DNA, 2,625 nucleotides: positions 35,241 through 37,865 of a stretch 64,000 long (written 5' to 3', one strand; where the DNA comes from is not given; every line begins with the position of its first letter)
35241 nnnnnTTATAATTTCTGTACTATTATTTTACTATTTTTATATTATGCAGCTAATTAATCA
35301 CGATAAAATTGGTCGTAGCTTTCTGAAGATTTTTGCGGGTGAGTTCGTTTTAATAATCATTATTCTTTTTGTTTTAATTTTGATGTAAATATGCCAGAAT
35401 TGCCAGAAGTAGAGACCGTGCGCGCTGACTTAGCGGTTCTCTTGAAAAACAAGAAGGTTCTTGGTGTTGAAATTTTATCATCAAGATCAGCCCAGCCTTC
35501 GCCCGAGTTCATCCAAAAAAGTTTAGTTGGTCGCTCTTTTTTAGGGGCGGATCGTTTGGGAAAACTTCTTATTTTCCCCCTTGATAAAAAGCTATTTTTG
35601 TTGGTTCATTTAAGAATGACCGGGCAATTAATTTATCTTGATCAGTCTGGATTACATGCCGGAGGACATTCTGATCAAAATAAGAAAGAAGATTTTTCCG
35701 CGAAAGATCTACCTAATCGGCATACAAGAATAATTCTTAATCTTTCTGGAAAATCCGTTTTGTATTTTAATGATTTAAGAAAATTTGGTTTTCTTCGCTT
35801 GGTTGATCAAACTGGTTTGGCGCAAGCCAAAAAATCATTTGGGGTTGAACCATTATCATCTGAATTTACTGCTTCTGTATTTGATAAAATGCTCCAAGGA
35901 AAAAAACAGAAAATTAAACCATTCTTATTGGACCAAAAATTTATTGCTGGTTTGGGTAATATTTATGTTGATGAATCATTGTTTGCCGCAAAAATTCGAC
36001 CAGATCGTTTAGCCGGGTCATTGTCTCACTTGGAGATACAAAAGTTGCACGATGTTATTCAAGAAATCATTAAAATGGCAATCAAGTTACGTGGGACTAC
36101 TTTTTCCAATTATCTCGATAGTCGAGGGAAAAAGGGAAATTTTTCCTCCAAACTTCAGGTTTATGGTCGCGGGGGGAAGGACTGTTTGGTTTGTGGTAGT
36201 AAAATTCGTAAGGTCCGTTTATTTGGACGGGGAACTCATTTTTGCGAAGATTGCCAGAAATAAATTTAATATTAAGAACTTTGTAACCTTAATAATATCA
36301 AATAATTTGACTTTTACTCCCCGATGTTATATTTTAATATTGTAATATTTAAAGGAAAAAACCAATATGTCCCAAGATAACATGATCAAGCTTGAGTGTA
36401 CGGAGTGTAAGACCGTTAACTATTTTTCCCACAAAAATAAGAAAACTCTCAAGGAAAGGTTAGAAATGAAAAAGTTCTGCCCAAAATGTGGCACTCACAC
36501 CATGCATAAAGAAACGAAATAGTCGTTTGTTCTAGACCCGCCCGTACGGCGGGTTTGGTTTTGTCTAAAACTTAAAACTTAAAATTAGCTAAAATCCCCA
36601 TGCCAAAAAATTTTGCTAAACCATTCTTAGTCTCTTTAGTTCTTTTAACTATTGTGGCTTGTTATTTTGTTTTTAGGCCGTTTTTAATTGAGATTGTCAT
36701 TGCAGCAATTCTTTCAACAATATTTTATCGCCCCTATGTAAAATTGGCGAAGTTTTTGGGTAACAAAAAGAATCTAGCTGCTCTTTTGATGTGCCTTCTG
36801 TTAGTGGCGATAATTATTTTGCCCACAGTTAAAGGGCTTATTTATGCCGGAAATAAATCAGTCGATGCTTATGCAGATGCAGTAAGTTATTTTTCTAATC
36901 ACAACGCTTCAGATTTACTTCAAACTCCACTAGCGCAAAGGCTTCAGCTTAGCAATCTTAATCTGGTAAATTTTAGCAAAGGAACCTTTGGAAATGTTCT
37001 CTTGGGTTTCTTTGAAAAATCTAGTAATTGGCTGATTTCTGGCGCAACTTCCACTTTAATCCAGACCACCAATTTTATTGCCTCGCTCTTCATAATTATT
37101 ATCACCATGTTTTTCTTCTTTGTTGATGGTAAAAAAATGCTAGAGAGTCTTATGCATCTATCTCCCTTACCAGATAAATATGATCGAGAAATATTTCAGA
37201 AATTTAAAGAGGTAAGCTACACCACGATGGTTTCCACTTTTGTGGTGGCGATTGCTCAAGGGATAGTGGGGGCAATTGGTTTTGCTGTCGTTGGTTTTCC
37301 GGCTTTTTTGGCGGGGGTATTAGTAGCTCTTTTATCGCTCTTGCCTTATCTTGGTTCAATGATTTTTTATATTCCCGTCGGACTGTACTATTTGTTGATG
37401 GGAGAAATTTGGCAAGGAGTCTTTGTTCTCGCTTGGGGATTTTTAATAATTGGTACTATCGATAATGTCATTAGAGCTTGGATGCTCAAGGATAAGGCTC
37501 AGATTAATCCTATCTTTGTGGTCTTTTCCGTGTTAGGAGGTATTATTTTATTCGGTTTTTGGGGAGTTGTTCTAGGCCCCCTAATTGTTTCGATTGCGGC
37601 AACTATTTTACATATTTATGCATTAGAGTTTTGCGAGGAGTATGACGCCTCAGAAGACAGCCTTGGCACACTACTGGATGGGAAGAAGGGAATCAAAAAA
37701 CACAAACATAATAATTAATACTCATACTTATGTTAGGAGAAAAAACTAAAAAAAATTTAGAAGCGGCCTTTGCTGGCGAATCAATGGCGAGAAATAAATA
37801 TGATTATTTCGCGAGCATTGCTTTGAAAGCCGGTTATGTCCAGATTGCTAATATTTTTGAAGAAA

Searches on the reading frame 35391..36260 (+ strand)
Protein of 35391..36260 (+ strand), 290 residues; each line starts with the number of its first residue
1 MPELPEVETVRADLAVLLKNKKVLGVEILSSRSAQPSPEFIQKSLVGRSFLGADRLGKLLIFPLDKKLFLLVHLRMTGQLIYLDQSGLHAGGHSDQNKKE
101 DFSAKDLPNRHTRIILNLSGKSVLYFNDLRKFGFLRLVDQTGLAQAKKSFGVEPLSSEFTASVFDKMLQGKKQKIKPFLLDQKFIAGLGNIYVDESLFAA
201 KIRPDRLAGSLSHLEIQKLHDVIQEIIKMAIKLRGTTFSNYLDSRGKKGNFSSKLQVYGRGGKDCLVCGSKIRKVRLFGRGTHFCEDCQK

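Call 55: search_protein_families(library=pfam, proteins=[window:35391-36260:+], max_evalue=0.0001)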
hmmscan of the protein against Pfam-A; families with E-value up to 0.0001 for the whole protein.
window:35391-36260:+ (290 aa): 3 families
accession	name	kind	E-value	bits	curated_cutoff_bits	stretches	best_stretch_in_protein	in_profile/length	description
PF06831.19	H2TH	-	1.4e-29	102.4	34.7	1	151-239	2-90/93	Formamidopyrimidine-DNA glycosylase H2TH domain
PF01149.29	Fapy_DNA_glyco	-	1.5e-28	100.2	25.5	1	1-134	1-116/117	Formamidopyrimidine-DNA glycosylase N-terminal domain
PF06827.20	zf-FPG_IleRS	-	1.6e-06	28.3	21.3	1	262-290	1-29/30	Zinc finger found in FPG and IleRS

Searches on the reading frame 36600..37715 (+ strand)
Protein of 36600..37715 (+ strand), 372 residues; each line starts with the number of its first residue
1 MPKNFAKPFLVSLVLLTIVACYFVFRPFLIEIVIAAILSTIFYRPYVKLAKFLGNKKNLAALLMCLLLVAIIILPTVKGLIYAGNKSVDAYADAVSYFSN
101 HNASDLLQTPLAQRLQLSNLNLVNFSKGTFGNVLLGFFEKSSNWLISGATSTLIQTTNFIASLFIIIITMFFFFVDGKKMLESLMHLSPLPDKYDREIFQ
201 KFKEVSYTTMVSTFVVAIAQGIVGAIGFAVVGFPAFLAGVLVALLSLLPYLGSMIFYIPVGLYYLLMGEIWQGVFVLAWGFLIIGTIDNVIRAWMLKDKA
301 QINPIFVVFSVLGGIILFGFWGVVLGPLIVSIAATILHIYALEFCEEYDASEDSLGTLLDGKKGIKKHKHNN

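Call 19: search_protein_families(library=pfam, proteins=[window:36600-37715:+], max_evalue=0.0001)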
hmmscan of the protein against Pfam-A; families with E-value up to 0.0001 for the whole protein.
window:36600-37715:+ (372 aa): 1 family
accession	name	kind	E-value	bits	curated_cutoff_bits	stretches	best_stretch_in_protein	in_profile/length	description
PF01594.21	AI-2E_transport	-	2.8e-46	158.7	34.3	1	10-340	3-326/327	AI-2E family transporter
